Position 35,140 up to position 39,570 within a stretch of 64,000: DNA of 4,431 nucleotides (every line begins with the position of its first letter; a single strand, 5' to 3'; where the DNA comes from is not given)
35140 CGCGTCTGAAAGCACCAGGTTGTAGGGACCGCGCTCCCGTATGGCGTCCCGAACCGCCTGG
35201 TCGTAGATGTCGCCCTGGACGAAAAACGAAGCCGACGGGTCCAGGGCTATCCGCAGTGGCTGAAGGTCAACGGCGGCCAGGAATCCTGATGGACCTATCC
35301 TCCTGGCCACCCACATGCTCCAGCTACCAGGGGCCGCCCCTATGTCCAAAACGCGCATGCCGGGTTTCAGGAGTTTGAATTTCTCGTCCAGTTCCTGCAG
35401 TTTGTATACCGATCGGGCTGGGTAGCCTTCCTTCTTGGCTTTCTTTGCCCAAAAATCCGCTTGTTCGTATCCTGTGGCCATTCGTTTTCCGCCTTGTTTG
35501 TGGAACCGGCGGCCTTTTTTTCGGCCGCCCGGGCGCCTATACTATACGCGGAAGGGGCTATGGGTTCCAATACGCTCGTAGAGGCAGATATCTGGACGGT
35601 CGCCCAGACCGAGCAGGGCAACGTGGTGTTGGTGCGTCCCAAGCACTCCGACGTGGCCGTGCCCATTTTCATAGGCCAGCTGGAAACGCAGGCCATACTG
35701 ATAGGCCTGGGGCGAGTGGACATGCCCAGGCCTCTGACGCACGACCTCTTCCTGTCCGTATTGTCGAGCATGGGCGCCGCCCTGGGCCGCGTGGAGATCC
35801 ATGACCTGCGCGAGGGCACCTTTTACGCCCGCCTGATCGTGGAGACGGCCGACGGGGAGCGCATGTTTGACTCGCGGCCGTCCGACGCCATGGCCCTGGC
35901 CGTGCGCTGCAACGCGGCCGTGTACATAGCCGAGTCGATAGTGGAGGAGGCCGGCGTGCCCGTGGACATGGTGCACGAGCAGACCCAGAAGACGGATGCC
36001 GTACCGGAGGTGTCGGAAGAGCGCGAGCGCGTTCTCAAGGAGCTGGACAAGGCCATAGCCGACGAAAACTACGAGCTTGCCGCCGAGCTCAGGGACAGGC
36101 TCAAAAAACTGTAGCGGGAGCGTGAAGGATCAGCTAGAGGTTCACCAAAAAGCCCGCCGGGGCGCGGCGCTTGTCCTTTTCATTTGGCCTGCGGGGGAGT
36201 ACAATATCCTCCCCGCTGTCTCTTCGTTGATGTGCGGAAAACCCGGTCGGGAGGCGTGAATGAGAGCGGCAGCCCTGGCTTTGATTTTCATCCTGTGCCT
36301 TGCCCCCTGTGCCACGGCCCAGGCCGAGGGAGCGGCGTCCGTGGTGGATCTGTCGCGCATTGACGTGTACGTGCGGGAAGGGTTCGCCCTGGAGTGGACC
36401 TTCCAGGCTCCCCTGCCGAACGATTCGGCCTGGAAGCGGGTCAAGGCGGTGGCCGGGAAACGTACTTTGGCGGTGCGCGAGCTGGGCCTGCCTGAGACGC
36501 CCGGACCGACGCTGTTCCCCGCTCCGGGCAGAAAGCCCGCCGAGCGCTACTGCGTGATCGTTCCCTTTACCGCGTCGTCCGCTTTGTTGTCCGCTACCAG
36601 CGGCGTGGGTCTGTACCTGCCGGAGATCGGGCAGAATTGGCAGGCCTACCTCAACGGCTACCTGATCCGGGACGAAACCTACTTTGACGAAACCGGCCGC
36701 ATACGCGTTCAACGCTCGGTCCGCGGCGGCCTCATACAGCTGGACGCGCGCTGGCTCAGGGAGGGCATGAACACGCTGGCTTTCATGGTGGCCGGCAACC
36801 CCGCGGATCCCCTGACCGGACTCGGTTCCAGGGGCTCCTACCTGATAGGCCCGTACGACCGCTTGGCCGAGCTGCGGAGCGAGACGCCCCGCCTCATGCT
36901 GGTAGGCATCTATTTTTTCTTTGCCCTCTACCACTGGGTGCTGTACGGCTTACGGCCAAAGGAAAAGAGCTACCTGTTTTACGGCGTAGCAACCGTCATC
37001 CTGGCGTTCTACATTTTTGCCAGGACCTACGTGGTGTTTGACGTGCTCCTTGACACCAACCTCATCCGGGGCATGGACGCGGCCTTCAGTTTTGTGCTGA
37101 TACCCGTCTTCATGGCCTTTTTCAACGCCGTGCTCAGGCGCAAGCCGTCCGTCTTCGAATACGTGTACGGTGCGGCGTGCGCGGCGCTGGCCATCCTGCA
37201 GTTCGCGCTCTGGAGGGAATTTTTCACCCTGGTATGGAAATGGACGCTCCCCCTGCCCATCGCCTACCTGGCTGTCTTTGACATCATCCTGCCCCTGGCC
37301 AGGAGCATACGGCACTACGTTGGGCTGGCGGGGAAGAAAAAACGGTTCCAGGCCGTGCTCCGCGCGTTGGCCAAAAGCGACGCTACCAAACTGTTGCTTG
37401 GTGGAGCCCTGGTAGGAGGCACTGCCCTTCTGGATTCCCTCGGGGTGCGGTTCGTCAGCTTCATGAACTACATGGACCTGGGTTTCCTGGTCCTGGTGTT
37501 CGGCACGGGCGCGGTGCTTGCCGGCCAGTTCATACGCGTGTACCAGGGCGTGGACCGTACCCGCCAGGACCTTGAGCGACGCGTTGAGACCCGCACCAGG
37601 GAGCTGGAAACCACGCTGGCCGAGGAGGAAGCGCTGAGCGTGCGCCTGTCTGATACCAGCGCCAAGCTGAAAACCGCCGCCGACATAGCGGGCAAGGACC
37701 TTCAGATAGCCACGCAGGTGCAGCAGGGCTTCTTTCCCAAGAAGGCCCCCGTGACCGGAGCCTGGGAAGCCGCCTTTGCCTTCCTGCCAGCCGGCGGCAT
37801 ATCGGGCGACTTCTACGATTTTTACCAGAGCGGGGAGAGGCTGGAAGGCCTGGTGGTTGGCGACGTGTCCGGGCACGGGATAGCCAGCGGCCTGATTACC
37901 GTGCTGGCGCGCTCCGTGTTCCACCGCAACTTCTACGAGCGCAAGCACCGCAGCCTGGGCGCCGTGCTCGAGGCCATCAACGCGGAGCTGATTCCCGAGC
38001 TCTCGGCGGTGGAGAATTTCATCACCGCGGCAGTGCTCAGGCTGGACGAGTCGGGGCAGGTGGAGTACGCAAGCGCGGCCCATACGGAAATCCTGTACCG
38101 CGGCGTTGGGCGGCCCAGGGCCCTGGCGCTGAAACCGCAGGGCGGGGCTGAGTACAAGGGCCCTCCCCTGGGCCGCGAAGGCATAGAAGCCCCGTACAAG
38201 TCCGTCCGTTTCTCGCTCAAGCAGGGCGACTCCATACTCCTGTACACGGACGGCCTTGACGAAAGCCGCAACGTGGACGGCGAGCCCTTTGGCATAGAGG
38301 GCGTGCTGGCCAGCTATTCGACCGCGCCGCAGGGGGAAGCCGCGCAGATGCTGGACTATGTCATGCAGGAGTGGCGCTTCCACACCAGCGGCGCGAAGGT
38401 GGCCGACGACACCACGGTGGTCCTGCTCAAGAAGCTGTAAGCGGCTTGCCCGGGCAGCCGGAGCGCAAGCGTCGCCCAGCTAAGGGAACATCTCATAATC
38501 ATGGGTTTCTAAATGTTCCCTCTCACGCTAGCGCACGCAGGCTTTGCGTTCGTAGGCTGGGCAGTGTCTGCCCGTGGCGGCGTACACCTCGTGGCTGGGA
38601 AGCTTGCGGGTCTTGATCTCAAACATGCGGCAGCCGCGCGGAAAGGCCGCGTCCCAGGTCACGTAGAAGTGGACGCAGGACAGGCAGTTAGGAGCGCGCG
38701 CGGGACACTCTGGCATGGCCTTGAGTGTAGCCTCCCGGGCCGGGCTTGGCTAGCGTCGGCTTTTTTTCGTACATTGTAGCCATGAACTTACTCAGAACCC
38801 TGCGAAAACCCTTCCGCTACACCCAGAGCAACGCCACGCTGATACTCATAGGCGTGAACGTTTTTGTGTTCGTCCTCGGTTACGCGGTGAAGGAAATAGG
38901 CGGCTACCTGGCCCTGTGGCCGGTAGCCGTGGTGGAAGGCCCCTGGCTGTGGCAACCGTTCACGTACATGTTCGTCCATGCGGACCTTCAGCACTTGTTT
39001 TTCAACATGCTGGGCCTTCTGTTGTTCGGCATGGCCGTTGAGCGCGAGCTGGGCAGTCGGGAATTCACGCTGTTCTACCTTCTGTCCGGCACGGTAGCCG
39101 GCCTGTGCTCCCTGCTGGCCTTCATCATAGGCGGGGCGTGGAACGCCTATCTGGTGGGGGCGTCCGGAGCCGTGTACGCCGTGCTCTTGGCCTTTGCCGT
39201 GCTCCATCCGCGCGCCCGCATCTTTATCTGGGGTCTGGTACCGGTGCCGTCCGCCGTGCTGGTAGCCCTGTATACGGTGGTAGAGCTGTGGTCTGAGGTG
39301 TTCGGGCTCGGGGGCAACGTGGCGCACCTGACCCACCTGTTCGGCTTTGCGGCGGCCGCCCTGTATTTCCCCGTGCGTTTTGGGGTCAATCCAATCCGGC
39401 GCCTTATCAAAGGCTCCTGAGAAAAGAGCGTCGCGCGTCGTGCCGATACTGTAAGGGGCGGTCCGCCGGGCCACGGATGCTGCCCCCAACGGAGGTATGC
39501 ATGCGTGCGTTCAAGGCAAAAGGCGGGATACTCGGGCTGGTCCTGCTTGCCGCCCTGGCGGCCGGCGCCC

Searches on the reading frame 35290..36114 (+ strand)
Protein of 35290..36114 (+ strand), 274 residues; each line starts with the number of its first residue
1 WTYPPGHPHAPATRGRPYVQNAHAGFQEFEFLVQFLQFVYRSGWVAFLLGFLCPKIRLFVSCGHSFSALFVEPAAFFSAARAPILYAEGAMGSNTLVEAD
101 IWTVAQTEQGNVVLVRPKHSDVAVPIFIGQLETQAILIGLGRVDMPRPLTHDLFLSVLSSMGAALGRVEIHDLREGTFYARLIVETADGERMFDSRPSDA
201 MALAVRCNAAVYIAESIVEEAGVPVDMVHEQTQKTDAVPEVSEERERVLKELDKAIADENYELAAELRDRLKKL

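Call 43: search_protein_families(library=pfam, proteins=[window:35290-36114:+], max_evalue=0.001)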
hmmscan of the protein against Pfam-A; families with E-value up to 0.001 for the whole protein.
window:35290-36114:+ (274 aa): 2 families
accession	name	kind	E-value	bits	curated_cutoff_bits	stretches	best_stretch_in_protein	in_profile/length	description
PF02577.19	BFN_dom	-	1.9e-35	121.5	27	1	113-225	1-111/112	Bifunctional nuclease domain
PF02151.25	UVR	-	1.6e-06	28.1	21.5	1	246-274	5-33/36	UvrB/uvrC motif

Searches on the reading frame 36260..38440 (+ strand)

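Call 44: search_protein_families(library=pfam, proteins=[window:36260-38440:+], max_evalue=0.001)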
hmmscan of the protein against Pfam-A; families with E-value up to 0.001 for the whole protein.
window:36260-38440:+ (726 aa): 2 families
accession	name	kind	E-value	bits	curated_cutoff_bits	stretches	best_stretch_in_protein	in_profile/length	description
PF07228.17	SpoIIE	-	1e-31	110.8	25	1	530-724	6-190/192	Stage II sporulation protein E (SpoIIE)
PF07695.17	7TMR-DISM_7TM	-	1.8e-06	28.4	29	1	212-362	6-149/205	7TM diverse intracellular signalling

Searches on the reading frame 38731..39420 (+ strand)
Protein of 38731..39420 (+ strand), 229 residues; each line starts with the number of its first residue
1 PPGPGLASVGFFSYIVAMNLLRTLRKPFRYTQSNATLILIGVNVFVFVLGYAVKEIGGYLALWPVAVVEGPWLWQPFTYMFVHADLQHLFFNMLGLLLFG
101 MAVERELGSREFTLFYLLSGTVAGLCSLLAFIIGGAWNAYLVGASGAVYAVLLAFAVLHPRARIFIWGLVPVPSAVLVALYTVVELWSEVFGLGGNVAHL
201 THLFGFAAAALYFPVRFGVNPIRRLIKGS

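Call 44: search_protein_families(library=pfam, proteins=[window:38731-39420:+], max_evalue=0.001)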
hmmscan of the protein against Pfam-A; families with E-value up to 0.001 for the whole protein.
window:38731-39420:+ (229 aa): 2 families
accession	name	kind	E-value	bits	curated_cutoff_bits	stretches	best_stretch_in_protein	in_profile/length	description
PF01694.28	Rhomboid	-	1.1e-27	97.4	22.6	1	73-213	4-137/143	Rhomboid domain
PF08551.15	DUF1751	-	1.8e-06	28.9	22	1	71-133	6-68/99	Eukaryotic integral membrane protein (DUF1751)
